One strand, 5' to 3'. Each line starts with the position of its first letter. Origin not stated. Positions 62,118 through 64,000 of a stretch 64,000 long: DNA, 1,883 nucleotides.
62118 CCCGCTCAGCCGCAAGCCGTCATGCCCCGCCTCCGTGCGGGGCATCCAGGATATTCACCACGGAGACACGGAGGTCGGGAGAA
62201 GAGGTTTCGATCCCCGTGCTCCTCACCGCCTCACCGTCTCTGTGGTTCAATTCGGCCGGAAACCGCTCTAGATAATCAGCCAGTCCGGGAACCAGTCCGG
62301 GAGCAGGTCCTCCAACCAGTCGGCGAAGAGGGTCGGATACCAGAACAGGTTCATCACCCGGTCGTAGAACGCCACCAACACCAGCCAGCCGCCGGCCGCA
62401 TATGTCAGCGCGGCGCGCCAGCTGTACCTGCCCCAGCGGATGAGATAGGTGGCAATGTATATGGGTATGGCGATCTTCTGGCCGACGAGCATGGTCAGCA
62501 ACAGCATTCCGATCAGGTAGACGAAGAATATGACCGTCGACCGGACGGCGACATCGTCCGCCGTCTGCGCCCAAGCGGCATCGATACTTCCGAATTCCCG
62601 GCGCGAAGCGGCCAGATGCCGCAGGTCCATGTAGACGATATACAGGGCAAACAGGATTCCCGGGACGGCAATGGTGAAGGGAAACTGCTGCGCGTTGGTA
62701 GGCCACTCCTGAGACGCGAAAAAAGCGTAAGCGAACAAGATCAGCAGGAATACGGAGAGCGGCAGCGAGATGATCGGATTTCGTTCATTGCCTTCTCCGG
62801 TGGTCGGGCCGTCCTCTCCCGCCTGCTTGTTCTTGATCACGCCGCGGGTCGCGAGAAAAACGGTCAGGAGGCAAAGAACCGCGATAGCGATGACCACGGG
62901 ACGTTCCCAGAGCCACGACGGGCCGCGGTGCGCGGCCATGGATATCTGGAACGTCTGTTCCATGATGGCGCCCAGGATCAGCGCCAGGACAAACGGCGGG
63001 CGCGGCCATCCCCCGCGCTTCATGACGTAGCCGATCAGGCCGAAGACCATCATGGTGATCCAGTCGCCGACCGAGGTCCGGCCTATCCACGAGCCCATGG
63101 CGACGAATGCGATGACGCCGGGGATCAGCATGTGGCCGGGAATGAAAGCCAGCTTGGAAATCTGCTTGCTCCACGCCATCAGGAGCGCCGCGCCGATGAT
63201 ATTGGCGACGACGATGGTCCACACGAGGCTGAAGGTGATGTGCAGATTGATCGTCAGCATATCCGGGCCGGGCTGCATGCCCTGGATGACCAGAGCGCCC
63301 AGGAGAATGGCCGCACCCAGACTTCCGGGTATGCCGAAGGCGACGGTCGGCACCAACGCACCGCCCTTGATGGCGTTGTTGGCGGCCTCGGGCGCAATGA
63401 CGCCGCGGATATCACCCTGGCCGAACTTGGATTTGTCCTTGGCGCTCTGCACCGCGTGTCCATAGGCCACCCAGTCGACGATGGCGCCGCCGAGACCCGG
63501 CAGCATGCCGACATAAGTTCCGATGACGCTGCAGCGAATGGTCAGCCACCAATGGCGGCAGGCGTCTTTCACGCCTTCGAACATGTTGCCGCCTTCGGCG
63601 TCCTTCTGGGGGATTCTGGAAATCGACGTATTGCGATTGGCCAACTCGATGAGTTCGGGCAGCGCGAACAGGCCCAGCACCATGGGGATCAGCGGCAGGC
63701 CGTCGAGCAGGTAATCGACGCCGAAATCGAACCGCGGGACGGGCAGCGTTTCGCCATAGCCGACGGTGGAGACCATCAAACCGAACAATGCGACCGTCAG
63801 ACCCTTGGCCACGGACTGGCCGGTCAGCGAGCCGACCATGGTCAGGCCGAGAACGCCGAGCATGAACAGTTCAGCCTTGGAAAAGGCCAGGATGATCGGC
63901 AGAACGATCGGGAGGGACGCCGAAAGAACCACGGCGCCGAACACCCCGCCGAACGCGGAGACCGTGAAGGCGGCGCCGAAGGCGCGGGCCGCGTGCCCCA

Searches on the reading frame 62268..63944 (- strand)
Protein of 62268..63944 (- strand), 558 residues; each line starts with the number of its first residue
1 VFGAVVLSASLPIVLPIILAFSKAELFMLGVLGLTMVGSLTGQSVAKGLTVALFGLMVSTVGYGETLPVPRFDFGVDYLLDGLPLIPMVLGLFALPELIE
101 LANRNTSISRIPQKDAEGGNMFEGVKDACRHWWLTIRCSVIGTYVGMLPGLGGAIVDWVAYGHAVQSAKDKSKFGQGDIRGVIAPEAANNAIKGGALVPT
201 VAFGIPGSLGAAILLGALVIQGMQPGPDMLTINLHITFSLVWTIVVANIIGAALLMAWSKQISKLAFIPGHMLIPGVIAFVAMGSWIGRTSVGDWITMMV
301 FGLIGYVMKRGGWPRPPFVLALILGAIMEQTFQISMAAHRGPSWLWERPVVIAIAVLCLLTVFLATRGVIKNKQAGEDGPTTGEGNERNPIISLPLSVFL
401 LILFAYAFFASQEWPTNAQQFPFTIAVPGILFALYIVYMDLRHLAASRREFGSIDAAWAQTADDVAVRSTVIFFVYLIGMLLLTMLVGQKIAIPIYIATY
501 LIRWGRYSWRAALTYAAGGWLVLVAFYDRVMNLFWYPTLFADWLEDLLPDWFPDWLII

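Call 57: search_protein_families(library=pfam, proteins=[window:62268-63944:-], max_evalue=0.00001)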
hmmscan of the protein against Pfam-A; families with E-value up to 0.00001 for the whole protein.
window:62268-63944:- (558 aa): 1 family
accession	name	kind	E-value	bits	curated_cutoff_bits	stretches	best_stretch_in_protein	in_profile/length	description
PF01970.21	TctA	-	1.7e-88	297.6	28.9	1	2-320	104-423/423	Tripartite tricarboxylate transporter TctA family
